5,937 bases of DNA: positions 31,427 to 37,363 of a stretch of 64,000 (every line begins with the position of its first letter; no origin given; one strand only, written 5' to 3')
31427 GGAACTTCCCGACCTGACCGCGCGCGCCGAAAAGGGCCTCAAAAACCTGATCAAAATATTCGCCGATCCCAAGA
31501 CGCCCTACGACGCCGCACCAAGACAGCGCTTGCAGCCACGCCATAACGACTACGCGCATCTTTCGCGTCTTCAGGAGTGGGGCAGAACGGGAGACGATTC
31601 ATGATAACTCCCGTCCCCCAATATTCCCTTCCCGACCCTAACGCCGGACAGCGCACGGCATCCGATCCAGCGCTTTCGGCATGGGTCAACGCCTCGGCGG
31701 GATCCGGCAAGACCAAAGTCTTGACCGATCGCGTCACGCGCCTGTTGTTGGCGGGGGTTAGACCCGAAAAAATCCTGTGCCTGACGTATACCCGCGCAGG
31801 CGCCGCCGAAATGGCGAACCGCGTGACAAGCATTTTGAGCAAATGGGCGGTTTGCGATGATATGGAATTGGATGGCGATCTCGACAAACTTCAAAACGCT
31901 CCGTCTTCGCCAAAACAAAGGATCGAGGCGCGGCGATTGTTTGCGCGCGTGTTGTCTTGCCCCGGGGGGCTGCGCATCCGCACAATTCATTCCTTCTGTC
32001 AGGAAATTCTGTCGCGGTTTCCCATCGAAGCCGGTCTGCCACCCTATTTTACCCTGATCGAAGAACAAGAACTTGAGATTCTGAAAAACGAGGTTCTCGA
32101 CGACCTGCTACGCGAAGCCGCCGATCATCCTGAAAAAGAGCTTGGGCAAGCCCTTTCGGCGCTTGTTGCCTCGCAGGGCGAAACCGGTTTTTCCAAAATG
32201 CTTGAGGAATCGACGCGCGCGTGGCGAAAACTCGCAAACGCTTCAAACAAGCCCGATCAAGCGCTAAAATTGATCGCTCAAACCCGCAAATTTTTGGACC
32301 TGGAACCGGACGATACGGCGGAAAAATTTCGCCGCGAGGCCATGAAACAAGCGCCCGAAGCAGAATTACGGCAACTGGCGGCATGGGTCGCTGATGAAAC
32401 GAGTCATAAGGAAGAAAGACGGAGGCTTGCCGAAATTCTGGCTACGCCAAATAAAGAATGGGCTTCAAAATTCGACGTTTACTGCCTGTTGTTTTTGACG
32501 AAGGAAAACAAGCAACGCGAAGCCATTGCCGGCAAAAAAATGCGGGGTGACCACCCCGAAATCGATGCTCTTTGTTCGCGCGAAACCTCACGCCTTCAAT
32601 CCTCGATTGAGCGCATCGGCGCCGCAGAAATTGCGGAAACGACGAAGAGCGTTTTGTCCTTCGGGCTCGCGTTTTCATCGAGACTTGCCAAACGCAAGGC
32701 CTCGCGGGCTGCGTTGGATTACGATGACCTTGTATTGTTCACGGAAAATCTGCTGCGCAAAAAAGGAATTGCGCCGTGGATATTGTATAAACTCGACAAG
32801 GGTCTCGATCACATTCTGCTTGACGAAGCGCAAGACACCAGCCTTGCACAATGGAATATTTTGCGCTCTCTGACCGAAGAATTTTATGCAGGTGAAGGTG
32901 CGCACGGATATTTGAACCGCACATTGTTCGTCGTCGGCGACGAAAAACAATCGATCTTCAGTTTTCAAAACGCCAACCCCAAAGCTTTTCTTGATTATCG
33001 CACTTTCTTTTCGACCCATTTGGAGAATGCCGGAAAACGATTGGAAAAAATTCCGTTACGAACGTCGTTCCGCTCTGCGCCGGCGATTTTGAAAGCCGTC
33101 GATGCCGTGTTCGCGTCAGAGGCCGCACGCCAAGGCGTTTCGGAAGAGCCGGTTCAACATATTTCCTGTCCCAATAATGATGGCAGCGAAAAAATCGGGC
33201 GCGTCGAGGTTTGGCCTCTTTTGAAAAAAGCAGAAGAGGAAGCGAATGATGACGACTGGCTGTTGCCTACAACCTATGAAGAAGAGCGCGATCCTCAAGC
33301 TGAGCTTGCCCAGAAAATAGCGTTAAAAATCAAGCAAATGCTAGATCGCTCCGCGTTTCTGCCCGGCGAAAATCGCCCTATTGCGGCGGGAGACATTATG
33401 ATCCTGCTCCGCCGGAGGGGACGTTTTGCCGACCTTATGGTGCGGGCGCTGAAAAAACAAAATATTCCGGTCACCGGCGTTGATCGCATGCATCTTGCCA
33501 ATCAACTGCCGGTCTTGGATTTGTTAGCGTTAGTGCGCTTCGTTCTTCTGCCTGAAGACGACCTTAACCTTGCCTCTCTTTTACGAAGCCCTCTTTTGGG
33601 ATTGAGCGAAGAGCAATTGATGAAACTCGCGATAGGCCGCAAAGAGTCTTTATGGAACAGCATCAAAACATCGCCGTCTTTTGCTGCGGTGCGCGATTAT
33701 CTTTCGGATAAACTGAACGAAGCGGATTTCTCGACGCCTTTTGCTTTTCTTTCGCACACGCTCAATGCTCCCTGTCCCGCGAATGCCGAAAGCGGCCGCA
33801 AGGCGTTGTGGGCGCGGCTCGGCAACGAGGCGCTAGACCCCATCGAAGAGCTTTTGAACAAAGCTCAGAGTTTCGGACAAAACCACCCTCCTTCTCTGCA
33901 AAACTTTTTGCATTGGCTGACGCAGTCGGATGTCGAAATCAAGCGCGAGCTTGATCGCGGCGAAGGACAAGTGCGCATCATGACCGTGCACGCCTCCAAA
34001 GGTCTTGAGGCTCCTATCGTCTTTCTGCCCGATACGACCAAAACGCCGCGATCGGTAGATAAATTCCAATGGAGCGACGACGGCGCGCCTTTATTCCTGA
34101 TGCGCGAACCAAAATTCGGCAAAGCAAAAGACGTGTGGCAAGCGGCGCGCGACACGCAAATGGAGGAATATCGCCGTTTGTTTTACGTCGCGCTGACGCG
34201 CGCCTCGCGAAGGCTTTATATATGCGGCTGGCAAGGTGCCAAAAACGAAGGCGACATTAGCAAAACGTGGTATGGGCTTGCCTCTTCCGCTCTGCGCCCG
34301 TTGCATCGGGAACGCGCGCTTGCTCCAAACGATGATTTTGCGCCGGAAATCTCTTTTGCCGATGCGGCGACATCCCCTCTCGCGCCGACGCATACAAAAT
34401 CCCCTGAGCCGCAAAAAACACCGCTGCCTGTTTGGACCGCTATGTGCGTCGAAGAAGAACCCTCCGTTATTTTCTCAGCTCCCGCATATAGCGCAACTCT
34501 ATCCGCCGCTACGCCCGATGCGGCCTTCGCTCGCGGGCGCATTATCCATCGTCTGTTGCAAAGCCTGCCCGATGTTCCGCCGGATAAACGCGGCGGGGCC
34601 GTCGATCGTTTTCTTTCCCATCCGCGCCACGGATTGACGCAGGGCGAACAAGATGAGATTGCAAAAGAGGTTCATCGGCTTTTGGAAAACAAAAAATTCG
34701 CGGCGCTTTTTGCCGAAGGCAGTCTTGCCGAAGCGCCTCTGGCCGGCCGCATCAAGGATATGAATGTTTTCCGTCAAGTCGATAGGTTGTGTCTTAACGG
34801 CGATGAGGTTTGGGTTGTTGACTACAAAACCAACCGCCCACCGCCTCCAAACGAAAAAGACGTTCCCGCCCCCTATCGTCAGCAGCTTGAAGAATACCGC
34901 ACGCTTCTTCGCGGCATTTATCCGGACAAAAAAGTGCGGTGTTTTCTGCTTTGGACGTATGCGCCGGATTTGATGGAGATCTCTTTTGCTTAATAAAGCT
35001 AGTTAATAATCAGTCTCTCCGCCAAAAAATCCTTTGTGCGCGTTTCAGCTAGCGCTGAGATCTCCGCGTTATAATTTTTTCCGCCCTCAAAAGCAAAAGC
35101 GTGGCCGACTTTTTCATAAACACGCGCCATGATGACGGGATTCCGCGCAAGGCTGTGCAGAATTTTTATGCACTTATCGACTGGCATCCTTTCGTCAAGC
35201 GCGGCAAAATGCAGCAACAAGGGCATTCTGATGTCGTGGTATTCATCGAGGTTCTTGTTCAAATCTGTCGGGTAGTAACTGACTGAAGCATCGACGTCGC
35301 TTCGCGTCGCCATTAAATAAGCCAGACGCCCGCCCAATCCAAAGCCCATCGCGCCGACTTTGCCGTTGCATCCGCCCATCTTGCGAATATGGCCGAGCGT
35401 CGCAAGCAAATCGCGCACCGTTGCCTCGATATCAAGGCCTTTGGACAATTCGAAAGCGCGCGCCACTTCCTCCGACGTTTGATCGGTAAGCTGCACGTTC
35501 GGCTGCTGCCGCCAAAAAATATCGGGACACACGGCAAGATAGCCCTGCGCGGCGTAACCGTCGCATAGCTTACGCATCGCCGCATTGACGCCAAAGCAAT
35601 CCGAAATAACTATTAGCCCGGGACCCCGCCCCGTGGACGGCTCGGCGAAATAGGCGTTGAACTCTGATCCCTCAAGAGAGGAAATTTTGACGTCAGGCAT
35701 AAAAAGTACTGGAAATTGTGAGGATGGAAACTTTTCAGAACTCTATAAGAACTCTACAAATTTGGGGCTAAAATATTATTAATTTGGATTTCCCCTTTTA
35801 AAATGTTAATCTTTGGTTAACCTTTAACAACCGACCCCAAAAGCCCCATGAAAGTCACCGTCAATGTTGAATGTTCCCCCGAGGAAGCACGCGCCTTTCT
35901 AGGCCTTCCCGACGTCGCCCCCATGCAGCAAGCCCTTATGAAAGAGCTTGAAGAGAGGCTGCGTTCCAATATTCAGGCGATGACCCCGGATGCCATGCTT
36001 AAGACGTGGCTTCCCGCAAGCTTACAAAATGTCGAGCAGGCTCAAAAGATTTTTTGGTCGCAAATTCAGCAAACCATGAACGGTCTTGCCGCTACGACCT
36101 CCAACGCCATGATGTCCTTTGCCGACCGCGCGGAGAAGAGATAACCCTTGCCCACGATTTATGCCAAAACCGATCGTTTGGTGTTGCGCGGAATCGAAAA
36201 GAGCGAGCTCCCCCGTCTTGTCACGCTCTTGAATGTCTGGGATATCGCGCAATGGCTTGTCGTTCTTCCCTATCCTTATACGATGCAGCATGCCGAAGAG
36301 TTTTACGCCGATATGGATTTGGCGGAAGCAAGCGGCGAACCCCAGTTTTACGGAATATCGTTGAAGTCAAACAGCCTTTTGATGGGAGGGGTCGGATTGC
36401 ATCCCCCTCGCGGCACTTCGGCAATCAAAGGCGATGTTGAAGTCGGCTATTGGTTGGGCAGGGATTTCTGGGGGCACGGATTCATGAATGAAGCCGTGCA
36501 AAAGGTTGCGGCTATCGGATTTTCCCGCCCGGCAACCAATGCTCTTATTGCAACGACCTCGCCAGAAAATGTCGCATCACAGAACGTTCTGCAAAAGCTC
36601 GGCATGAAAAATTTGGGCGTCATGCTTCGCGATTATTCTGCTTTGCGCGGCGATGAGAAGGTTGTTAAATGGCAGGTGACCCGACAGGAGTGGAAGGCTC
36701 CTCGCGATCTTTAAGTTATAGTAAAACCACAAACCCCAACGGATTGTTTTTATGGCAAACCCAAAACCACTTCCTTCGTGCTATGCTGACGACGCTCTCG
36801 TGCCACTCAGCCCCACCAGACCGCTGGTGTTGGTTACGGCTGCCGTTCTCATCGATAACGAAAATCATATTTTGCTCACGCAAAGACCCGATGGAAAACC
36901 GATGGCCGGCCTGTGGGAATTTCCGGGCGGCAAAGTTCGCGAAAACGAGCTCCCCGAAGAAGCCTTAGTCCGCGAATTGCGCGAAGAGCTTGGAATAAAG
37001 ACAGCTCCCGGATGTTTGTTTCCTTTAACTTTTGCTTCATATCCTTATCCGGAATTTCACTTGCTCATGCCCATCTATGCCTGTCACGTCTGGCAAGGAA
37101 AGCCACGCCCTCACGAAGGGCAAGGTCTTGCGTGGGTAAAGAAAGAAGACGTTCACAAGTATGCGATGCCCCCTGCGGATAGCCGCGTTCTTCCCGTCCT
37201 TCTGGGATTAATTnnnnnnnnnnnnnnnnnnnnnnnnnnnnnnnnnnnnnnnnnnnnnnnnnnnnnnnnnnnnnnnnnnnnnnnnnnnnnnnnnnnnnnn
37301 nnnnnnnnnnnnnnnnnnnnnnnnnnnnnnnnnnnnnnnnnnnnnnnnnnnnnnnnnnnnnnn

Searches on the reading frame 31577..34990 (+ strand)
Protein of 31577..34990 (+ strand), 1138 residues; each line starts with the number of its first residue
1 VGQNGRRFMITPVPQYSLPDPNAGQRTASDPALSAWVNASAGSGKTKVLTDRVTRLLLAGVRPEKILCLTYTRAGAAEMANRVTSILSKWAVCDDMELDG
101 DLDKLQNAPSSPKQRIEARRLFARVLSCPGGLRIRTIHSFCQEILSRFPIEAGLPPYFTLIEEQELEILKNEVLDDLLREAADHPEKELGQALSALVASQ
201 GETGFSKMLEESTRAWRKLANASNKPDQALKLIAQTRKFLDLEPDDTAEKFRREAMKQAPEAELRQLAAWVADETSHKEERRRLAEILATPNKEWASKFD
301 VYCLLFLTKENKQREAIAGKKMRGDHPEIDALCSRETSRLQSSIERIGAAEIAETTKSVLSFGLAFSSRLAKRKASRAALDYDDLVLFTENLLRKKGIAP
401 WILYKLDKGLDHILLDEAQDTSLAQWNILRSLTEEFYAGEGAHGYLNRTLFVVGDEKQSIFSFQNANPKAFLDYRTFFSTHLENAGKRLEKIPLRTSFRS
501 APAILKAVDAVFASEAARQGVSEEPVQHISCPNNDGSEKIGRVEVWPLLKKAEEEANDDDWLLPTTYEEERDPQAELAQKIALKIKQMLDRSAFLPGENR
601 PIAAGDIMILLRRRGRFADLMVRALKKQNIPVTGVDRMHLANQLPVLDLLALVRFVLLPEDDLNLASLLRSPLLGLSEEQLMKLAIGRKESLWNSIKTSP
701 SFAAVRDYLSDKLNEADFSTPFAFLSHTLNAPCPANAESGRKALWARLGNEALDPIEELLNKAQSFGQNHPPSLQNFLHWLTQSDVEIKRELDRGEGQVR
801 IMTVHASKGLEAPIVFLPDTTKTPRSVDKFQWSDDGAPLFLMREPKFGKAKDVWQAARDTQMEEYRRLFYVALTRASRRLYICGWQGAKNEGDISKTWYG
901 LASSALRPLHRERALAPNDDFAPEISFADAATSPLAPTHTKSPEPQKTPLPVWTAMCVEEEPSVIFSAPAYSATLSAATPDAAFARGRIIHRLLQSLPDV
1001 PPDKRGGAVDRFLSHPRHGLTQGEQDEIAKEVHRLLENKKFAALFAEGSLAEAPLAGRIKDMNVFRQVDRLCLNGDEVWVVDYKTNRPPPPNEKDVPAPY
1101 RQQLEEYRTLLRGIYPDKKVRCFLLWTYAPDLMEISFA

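Call 96: search_protein_families(library=pfam, proteins=[window:31577-34990:+], max_evalue=0.00001)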
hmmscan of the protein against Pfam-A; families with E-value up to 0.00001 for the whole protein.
window:31577-34990:+ (1138 aa): 5 families
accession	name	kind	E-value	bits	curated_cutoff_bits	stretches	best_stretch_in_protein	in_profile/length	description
PF00580.27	UvrD-helicase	-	5.4e-48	164.4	23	1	32-475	13-267/271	UvrD/REP helicase N-terminal domain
PF13361.12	UvrD_C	-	8.7e-28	98.2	25.6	1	494-882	3-345/350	UvrD-like helicase C-terminal domain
PF13538.12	UvrD_C_2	-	1.6e-12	47.5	27.4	0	799-826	2-31/52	UvrD-like helicase C-terminal domain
PF13245.12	AAA_19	-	6.2e-10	39.8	25.1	0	36-85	15-63/134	AAA domain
PF12705.13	PDDEXK_1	-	1.1e-07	32.5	22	1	980-1114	32-172/247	PD-(D/E)XK nuclease superfamily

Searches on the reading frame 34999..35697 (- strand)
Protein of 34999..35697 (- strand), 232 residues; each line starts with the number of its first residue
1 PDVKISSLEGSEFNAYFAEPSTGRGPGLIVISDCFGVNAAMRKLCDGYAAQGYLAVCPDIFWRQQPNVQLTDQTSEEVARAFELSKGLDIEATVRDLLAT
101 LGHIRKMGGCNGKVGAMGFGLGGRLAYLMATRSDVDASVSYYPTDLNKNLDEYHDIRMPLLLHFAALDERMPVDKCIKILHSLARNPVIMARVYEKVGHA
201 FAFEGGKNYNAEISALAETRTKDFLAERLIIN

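Call 96: search_protein_families(library=pfam, proteins=[window:34999-35697:-], max_evalue=0.00001)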
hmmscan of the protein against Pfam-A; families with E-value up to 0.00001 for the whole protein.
window:34999-35697:- (232 aa): 1 family
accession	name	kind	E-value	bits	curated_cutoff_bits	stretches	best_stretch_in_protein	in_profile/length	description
PF01738.24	DLH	-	2.2e-40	139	21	1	13-227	1-215/217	Dienelactone hydrolase family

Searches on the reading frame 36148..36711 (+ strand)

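Call 96: search_protein_families(library=pfam, proteins=[window:36148-36711:+], max_evalue=0.00001)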
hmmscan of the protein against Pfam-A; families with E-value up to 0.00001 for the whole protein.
window:36148-36711:+ (188 aa): 2 families
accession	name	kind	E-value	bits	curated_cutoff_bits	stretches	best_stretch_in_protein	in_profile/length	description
PF13302.13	Acetyltransf_3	-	8.2e-29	101.5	25.4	1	10-154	1-138/138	Acetyltransferase (GNAT) domain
PF00583.31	Acetyltransf_1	-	1.1e-07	32.5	20.7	1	43-153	15-116/116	Acetyltransferase (GNAT) family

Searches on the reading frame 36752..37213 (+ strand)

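Call 96: search_protein_families(library=pfam, proteins=[window:36752-37213:+], max_evalue=0.00001)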
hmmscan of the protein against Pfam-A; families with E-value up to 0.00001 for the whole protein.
window:36752-37213:+ (154 aa): 2 families
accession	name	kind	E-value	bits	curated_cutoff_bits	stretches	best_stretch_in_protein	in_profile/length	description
PF14815.12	NUDIX_4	-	1.4e-24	86.5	35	1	30-147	2-111/113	NUDIX domain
PF00293.34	NUDIX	-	2.2e-22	79.9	21.1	1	29-148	6-132/134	NUDIX domain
